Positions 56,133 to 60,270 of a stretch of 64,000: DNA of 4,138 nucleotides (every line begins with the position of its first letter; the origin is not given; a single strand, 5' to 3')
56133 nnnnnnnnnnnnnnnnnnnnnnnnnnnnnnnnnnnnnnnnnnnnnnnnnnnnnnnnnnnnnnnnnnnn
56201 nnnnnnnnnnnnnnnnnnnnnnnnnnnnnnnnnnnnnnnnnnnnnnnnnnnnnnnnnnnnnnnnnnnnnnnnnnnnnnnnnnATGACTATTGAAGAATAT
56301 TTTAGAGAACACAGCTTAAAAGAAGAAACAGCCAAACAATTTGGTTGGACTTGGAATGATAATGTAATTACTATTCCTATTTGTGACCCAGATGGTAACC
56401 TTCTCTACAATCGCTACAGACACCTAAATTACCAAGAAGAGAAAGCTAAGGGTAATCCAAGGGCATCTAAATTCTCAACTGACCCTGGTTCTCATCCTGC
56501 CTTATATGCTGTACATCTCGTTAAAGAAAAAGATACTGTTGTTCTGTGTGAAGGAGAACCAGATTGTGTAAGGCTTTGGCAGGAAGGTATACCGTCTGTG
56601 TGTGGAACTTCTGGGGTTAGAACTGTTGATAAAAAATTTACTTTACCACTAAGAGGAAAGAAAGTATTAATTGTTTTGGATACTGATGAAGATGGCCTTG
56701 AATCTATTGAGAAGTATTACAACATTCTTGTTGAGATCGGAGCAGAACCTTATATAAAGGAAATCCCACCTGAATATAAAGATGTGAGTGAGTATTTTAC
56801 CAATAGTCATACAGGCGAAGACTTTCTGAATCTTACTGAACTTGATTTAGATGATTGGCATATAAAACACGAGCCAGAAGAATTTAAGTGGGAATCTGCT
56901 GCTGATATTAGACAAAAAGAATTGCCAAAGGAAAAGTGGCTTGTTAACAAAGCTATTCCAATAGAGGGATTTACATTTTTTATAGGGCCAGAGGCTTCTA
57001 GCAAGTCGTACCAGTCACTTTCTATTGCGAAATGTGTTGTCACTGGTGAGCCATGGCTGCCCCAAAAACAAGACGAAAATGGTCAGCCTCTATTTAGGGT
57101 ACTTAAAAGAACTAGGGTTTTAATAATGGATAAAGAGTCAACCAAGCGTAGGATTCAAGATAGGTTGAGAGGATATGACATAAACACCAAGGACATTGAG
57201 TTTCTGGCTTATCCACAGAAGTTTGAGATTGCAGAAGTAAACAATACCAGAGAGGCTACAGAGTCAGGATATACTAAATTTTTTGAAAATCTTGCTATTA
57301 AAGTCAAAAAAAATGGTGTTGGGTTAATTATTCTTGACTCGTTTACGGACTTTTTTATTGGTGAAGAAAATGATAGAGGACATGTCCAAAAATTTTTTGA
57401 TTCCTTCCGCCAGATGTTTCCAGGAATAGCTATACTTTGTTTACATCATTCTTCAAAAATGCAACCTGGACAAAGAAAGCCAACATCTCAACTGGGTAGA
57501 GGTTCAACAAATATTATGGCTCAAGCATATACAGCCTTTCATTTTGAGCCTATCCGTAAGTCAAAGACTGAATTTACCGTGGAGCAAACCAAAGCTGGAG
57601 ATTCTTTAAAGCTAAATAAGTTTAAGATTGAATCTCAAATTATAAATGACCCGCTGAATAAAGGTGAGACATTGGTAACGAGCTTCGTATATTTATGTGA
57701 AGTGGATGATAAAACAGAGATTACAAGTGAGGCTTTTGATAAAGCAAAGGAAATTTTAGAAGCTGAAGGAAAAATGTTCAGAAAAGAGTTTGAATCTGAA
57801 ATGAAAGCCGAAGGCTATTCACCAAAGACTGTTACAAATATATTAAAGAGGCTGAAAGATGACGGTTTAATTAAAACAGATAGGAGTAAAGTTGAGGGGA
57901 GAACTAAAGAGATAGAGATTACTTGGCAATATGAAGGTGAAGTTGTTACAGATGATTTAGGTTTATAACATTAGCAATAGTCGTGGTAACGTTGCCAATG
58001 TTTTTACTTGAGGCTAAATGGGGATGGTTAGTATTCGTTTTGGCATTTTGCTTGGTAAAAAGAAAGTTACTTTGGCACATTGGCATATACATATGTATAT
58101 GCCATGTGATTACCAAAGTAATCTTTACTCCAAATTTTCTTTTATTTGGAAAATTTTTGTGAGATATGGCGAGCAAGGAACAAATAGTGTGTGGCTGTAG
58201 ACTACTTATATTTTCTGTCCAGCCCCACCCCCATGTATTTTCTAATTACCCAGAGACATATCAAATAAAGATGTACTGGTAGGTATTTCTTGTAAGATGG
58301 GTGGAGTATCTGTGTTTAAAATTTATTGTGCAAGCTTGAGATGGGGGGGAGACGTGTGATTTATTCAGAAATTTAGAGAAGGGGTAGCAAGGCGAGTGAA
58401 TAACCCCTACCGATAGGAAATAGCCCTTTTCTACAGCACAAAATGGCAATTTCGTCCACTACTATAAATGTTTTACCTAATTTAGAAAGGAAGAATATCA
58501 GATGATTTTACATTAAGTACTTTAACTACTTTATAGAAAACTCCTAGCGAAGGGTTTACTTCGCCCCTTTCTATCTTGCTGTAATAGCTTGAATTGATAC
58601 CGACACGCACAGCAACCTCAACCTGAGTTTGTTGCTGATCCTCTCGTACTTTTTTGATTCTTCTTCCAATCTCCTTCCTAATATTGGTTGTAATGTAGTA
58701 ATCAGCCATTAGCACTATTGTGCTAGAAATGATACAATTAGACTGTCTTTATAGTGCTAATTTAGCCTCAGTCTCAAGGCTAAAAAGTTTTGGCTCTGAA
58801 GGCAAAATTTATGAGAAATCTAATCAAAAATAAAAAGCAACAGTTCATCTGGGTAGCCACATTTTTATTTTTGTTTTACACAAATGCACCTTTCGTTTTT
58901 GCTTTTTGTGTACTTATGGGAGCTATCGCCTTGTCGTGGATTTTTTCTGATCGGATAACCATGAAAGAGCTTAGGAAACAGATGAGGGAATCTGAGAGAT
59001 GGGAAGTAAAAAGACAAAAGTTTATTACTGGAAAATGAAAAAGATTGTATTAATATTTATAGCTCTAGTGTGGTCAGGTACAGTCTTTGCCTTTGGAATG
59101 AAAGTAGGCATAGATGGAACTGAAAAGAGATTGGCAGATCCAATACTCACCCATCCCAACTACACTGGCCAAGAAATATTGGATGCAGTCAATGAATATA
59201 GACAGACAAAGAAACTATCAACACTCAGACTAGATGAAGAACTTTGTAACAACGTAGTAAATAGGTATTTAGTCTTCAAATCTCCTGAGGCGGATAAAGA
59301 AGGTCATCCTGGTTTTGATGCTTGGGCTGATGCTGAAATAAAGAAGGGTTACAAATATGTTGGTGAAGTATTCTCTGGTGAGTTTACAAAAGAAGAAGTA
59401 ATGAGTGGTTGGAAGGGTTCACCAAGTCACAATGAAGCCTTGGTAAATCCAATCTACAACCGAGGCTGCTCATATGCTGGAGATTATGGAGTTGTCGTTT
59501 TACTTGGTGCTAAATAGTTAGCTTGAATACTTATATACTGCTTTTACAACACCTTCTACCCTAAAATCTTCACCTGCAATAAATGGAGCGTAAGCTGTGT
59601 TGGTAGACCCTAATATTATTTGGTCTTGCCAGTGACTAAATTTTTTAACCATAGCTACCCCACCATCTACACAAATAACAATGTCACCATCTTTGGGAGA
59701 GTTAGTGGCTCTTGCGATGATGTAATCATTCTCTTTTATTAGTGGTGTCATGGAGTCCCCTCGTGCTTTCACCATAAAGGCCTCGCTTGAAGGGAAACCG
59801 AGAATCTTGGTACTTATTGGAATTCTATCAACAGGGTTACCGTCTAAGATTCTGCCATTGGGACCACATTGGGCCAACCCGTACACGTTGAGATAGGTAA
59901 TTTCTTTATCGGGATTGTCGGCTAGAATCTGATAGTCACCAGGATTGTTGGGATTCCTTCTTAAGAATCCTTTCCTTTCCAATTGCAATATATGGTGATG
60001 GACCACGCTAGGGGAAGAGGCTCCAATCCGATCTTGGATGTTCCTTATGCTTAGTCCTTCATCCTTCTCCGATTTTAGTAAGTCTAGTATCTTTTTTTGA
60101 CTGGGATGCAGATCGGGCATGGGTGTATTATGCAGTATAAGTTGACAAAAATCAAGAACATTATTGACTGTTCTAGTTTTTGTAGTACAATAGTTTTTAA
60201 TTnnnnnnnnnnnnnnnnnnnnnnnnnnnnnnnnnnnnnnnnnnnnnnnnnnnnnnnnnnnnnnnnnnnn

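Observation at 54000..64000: Integrated mobile element inserted at the 3' end of secA by a large serine recombinase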

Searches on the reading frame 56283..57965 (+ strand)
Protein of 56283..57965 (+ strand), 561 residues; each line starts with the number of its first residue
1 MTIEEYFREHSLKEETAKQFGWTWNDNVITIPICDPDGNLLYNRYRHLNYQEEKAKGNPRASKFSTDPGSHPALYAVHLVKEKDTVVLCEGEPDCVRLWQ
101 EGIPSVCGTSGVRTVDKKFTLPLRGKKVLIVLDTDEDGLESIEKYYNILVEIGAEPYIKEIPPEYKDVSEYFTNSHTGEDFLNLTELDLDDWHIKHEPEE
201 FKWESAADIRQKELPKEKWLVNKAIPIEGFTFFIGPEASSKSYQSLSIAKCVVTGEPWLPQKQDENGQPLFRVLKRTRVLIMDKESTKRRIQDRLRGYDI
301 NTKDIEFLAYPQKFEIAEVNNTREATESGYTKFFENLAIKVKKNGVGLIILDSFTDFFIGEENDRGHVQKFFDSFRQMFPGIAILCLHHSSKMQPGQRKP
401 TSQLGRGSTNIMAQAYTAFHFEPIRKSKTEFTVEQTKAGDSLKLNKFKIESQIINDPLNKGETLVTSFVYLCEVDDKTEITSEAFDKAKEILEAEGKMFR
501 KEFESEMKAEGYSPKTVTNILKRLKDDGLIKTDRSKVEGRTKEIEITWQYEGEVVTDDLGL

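Call 6: search_protein_families(library=pfam, proteins=[window:56283-57965:+], max_evalue=0.01)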
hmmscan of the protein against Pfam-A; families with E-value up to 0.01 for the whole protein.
window:56283-57965:+ (561 aa): 6 families
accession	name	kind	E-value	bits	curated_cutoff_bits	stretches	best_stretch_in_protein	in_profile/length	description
PF13481.12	AAA_25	-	2.8e-22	79.8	27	1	197-393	3-193/195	AAA domain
PF13155.12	Toprim_2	-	4e-09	37.1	22.1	1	87-171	1-87/88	Toprim-like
PF22381.2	Staph_reg_Sar_Rot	-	0.0015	19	27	1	496-547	28-75/85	Transcriptional regulator SarA/Rot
PF09079.17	Cdc6_C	-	0.0058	17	25.1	0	507-549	45-89/96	CDC6, C terminal winged helix domain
PF13545.12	HTH_Crp_2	-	0.007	16.7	27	0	511-534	33-57/70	Crp-like helix-turn-helix domain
PF13412.12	HTH_24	-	0.0094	16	21.9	0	511-531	28-48/48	Winged helix-turn-helix DNA-binding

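Call 39: search_protein_families(library=phrogs, proteins=[window:56283-57965:+], max_evalue=0.001)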
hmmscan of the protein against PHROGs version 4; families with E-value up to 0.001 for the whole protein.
window:56283-57965:+ (561 aa): 11 families
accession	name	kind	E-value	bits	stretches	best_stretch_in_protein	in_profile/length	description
phrog_239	-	DNA, RNA and nucleotide metabolism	3.1e-27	96.8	2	9-184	120-307/801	DNA primase/helicase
phrog_47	-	DNA, RNA and nucleotide metabolism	9.6e-23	81.6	1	12-173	159-323/947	DNA primase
phrog_906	-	DNA, RNA and nucleotide metabolism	4.2e-13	49.9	1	212-419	511-694/872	DNA polymerase/primase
phrog_3123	-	unknown function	9e-13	48.6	1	191-444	304-561/583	-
phrog_849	-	DNA, RNA and nucleotide metabolism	1.7e-11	44.7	1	3-175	149-331/435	DNA primase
phrog_1284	-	unknown function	5.1e-10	40.2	1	216-362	23-146/306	-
phrog_25693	-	unknown function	2.2e-08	34.1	1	211-396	33-217/405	-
phrog_2850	-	unknown function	1.7e-07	31.5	0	344-479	258-388/465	-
phrog_6088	-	DNA, RNA and nucleotide metabolism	6.9e-07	29.1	1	66-189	170-297/772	DNA primase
phrog_6444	-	DNA, RNA and nucleotide metabolism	1.1e-05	25.4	1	29-172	204-351/577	DNA primase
phrog_2597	-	DNA, RNA and nucleotide metabolism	0.00012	21.7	1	192-399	331-523/747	DNA primase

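Call 40: search_protein_families(library=padloc, proteins=[window:56283-57965:+], max_evalue=0.001)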
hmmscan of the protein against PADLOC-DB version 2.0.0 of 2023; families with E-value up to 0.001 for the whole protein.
window:56283-57965:+ (561 aa): 1 family
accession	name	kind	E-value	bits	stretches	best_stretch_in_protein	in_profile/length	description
PDLC03800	RTasDnaG-like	-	5.1e-13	46.6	1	12-178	220-378/550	DRT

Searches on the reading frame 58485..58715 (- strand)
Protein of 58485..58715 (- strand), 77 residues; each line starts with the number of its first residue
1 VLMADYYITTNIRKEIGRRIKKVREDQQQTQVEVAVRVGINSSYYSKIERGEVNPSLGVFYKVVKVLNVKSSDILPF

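Call 6: search_protein_families(library=pfam, proteins=[window:58485-58715:-], max_evalue=0.01)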
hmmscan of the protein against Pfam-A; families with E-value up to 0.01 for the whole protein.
window:58485-58715:- (77 aa): 5 families
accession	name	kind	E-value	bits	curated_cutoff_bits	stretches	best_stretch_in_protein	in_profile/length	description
PF01381.28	HTH_3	-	1.6e-12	47.7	23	1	20-72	1-53/55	Helix-turn-helix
PF13560.12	HTH_31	-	1.8e-09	38.2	27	1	15-69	1-56/64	Helix-turn-helix domain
PF12844.13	HTH_19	-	1.8e-08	34.6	30.2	1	17-70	1-54/64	Helix-turn-helix domain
PF13443.12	HTH_26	-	0.00021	21.9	22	1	19-75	1-58/63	Cro/C1-type HTH DNA-binding domain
PF13744.12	HTH_37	-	0.0004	20.6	27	1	11-53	14-56/80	Helix-turn-helix domain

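Call 39: search_protein_families(library=phrogs, proteins=[window:58485-58715:-], max_evalue=0.001)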
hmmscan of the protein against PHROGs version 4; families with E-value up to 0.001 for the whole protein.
window:58485-58715:- (77 aa): 14 families
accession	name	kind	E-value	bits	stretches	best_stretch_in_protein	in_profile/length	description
phrog_3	-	transcription regulation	1.2e-10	42.8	1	9-76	82-147/430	transcriptional repressor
phrog_8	-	transcription regulation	1.4e-10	42.1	1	9-69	70-130/346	transcriptional regulator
phrog_2967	-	transcription regulation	2.9e-09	37.8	1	11-75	6-70/225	transcriptional regulator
phrog_4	-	transcription regulation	9.1e-08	32.5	1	12-75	129-192/400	transcriptional repressor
phrog_1373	-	transcription regulation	1e-07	33.1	1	15-70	63-118/166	transcriptional regulator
phrog_5823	-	transcription regulation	1.3e-07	32.1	1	13-74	4-66/404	transcriptional regulator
phrog_2439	-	transcription regulation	5.2e-07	29.9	1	16-71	8-63/367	transcriptional regulator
phrog_2328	-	transcription regulation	5.4e-07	30.4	1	13-72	13-72/128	transcriptional repressor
phrog_7241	-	transcription regulation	1.1e-06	29.7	1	20-73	66-119/122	transcriptional regulator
phrog_11187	-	transcription regulation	2.4e-05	25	1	12-67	4-59/63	transcriptional regulator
phrog_2339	-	DNA, RNA and nucleotide metabolism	5.1e-05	24.2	1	11-62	21-73/98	HTH DNA binding protein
phrog_6378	-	unknown function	0.00015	22.8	1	13-70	6-63/131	-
phrog_19114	-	unknown function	0.00025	22.1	1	3-68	59-123/135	-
phrog_147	-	transcription regulation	0.00078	20.8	1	14-65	3-55/100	transcriptional regulator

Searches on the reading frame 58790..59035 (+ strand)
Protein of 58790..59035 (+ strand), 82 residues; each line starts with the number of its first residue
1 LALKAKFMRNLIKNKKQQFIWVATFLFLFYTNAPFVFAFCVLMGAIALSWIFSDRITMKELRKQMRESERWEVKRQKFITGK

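Call 43: search_protein_families(library=pfam, proteins=[window:58790-59035:+], max_evalue=5)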
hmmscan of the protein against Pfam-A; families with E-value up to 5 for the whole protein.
window:58790-59035:+ (82 aa): 5 families
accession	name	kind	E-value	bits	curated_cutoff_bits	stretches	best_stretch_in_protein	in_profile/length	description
PF04987.19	PigN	-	0.0056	16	25.4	1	19-71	62-113/456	Phosphatidylinositolglycan class N (PIG-N)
PF06305.16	LapA_dom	-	0.014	15.8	28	1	36-70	26-61/64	Lipopolysaccharide assembly protein A domain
PF17561.7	TssO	-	0.044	14.4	29.2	1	29-78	11-60/148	Type VI secretion system, TssO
PF02960.20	K1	-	0.098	13.2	27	1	11-67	45-101/120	K1 glycoprotein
PF19510.5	DUF6044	-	0.11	11.3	27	1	7-55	158-207/564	Protein of unknown function (DUF6044)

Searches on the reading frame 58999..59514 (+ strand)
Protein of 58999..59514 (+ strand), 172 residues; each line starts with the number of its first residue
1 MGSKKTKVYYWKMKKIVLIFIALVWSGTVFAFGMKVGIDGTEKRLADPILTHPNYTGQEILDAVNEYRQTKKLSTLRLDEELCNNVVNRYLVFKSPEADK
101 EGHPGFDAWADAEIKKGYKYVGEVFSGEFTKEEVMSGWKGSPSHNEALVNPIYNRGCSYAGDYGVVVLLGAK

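Call 6: search_protein_families(library=pfam, proteins=[window:58999-59514:+], max_evalue=0.01)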
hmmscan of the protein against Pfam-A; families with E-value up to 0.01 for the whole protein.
window:58999-59514:+ (172 aa): 1 family
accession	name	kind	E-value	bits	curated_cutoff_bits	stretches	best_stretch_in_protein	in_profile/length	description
PF00188.32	CAP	-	1.8e-06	29.2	21.1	1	61-162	1-105/117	Cysteine-rich secretory protein family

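Call 39: search_protein_families(library=phrogs, proteins=[window:58999-59514:+], max_evalue=0.001)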
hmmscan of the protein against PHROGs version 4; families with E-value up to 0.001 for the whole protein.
window:58999-59514:+ (172 aa): 0 families

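Call 40: search_protein_families(library=padloc, proteins=[window:58999-59514:+], max_evalue=0.001)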
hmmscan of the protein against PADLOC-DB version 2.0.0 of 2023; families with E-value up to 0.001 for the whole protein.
window:58999-59514:+ (172 aa): 0 families

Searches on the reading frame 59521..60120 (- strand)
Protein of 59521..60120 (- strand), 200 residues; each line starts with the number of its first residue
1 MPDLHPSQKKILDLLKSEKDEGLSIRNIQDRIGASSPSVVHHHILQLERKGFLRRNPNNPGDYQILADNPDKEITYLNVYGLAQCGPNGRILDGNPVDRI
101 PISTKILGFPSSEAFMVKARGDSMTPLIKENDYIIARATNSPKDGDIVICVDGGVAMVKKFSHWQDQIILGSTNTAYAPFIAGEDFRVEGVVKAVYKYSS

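Call 6: search_protein_families(library=pfam, proteins=[window:59521-60120:-], max_evalue=0.01)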
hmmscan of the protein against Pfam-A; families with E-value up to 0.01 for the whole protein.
window:59521-60120:- (200 aa): 5 families
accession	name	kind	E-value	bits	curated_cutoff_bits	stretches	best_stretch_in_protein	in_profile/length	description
PF00717.28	Peptidase_S24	-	1.6e-18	66.9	23.3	1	79-192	2-115/116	Peptidase S24-like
PF01726.22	LexA_DNA_bind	-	1e-10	41.7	23.7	1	1-60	1-63/65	LexA DNA binding domain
PF13412.12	HTH_24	-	8.7e-05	22.5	21.9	1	6-54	3-48/48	Winged helix-turn-helix DNA-binding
PF12840.13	HTH_20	-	9.2e-05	22.8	27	1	4-54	2-49/51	Helix-turn-helix domain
PF09339.16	HTH_IclR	-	0.00015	21.9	22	1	11-57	8-52/52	IclR helix-turn-helix domain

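Call 39: search_protein_families(library=phrogs, proteins=[window:59521-60120:-], max_evalue=0.001)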
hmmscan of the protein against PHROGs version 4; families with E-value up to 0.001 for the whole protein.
window:59521-60120:- (200 aa): 5 families
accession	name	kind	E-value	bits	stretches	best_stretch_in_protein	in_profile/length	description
phrog_4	-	transcription regulation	1.4e-23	84.5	1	57-198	204-338/400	transcriptional repressor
phrog_811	-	DNA, RNA and nucleotide metabolism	3e-12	47.3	1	112-197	46-133/140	UmuD-like protein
phrog_6201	-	transcription regulation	5.1e-10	40.3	1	111-193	25-112/121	CI-like repressor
phrog_3502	-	unknown function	1e-07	33.1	1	4-67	49-115/131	-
phrog_8558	-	unknown function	1.8e-07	32.4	1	108-193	14-105/114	-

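Call 40: search_protein_families(library=padloc, proteins=[window:59521-60120:-], max_evalue=0.001)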
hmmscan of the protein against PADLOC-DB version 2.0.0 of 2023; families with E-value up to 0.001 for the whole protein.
window:59521-60120:- (200 aa): 2 families
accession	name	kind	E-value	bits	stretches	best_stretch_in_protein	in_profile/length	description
PDLC01853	CARF3--CARF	-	4.6e-05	21.2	1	4-59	136-190/209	-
PDLC01859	CARF3--CARF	-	0.00064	17.5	1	4-56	148-201/213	-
